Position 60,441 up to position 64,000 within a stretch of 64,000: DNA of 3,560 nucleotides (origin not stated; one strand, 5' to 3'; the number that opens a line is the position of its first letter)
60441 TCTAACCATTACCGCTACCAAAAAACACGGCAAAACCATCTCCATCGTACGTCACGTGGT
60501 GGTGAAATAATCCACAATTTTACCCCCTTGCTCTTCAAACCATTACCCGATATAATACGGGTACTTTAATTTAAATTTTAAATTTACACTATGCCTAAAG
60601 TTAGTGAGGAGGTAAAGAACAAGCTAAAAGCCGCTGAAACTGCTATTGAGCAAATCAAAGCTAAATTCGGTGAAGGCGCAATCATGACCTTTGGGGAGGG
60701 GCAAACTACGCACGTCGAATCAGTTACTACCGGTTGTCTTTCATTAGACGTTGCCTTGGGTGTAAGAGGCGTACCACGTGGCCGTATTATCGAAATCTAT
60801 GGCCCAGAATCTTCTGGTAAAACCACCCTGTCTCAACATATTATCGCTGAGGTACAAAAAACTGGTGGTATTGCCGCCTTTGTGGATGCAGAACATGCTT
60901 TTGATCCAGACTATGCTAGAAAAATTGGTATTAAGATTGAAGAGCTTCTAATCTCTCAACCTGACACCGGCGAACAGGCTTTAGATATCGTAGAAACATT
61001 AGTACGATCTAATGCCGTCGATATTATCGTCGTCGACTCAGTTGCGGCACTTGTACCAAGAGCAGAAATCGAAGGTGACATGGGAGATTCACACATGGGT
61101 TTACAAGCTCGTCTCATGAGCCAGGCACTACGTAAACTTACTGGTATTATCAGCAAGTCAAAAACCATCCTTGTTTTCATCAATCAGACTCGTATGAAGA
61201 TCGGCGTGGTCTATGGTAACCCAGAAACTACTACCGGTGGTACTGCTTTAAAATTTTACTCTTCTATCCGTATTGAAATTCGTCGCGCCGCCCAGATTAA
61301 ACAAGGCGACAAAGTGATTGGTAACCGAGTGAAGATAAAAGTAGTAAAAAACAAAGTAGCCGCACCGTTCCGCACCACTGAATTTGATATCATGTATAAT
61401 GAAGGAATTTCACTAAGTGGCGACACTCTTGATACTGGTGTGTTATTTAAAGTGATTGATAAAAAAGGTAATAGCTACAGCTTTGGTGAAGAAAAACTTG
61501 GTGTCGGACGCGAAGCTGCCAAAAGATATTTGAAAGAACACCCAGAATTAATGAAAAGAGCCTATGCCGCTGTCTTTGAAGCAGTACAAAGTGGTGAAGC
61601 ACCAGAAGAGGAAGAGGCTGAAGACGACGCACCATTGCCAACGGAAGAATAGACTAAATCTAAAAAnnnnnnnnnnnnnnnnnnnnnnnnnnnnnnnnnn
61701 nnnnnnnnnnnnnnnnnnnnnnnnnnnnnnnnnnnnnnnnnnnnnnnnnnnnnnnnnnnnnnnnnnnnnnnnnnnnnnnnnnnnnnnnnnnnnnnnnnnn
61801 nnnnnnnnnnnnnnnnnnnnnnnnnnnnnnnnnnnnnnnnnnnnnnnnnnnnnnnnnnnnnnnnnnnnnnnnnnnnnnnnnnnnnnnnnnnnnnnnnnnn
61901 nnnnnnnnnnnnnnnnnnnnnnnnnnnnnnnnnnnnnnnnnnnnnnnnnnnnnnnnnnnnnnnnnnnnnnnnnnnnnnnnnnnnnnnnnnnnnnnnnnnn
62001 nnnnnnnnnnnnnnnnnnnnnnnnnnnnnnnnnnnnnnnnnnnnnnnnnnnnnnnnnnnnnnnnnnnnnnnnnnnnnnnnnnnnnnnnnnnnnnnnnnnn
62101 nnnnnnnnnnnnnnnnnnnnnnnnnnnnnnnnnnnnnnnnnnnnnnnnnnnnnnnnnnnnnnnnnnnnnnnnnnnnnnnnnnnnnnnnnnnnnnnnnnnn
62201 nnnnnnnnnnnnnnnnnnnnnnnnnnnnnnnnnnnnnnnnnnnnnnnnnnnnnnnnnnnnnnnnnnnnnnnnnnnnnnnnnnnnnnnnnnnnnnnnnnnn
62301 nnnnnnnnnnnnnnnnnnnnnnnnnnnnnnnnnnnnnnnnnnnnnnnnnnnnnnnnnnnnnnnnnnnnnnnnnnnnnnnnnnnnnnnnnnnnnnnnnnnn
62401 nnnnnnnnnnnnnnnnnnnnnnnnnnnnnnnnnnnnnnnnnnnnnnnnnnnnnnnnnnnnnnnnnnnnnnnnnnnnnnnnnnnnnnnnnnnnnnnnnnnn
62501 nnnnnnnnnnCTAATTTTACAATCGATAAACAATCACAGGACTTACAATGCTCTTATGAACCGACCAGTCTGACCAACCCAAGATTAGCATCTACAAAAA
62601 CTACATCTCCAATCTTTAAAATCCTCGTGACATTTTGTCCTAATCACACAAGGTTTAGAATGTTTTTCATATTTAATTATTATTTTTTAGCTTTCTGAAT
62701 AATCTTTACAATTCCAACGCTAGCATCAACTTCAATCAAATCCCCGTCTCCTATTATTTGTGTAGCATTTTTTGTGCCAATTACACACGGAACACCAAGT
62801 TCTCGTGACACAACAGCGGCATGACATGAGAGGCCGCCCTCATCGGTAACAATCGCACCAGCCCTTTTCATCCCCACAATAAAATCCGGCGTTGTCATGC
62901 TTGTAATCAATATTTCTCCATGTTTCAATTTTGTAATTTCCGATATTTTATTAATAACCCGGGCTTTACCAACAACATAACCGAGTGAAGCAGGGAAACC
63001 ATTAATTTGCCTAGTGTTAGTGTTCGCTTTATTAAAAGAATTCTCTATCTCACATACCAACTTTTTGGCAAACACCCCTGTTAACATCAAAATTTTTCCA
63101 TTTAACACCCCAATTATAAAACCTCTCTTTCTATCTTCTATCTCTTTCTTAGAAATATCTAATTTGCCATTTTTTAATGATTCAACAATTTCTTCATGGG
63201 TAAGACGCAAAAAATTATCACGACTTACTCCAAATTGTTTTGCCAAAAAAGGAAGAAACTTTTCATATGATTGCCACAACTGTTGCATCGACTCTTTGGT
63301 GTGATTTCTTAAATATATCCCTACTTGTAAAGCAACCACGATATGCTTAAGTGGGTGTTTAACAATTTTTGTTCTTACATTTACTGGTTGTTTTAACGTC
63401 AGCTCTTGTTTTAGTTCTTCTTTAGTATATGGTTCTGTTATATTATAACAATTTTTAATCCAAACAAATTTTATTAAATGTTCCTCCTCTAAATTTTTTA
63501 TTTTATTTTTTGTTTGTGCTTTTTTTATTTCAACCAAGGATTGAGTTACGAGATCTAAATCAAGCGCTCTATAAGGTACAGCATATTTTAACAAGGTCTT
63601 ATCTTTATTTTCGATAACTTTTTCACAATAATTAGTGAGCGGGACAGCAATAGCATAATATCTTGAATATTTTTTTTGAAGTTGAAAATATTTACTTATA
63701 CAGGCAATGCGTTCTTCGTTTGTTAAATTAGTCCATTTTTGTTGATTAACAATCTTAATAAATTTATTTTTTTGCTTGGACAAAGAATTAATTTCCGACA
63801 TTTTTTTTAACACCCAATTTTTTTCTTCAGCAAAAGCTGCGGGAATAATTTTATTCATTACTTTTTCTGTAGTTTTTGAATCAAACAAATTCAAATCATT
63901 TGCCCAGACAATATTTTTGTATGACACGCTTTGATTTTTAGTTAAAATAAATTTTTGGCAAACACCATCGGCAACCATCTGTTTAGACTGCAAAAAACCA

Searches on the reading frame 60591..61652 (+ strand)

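Call 9: search_protein_families(library=pfam, proteins=[window:60591-61652:+], max_evalue=0.001)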
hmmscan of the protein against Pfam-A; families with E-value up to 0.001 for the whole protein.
window:60591-61652:+ (353 aa): 6 families
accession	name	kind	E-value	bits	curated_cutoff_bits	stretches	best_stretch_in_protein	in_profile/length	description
PF00154.27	RecA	-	1.9e-134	447.6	27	1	13-274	1-262/262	recA bacterial DNA recombination protein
PF21096.2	RecA_C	-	2.2e-14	53.8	27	1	277-331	1-55/57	RecA C-terminal domain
PF08423.17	Rad51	-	1.1e-08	35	22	1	41-234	4-213/244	Rad51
PF01637.24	ATPase_2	-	9.8e-06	26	33.2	1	65-143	21-110/225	ATPase domain predominantly from Archaea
PF06745.19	ATPase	-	6.8e-05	22.8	26.6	0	45-102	1-58/231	KaiC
PF02283.22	CobU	-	0.00031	20.8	27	1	69-207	3-130/168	Cobinamide kinase / cobinamide phosphate guanyltransferase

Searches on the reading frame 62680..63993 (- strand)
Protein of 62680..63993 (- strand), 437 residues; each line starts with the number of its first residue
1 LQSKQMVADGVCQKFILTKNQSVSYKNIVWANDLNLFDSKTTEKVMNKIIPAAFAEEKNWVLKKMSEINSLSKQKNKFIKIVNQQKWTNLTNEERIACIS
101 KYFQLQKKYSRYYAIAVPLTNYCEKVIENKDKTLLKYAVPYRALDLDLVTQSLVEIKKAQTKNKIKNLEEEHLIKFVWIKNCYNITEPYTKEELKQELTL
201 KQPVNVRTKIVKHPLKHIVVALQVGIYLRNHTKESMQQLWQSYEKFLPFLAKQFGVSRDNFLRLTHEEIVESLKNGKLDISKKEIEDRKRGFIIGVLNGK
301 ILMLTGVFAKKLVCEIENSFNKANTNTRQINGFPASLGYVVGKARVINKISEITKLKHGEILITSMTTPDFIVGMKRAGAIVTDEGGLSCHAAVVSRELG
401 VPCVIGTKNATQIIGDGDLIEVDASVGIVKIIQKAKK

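Call 12: search_protein_families(library=pfam, proteins=[window:62680-63993:-], max_evalue=0.001)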
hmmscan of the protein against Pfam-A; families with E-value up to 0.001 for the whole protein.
window:62680-63993:- (437 aa): 1 family
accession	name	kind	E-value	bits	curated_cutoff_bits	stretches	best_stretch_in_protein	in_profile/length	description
PF00391.29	PEP-utilizers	-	6.3e-24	83.8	23.1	1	357-427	2-72/72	PEP-utilising enzyme, mobile domain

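Call 20: find_encoding_contigs(protein=window:62680-63993:-, flank=10000, max_places=3)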
Protein window:62680-63993:- (437 aa): no gene with exactly this product is on record in the collection.
